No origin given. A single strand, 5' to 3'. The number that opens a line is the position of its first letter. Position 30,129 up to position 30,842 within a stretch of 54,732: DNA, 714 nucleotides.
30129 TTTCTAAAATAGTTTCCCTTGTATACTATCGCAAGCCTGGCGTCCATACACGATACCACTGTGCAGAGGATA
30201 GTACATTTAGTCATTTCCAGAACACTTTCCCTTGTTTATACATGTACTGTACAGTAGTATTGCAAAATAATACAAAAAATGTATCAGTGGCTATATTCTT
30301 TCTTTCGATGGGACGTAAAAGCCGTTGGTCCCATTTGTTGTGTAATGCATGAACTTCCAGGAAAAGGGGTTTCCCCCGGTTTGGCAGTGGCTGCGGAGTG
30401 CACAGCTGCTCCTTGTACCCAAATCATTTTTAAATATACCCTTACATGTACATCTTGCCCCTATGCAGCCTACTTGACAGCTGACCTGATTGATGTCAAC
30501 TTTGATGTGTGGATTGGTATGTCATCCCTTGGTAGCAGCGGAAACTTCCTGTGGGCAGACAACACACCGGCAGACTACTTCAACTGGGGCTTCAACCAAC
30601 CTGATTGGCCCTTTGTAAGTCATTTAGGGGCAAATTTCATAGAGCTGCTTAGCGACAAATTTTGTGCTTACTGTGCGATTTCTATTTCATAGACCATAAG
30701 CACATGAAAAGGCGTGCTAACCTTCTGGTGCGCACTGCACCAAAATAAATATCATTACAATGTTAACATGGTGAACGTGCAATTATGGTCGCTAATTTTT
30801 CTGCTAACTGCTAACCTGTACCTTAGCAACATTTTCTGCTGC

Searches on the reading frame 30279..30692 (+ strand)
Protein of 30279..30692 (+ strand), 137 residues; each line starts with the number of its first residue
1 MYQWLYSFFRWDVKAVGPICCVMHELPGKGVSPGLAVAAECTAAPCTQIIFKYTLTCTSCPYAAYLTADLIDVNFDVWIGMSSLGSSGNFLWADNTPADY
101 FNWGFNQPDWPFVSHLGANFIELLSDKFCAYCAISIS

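Call 58: find_encoding_contigs(protein=window:30279-30692:+, flank=3000)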
Protein window:30279-30692:+ (137 aa): no gene with exactly this product is on record in the collection.
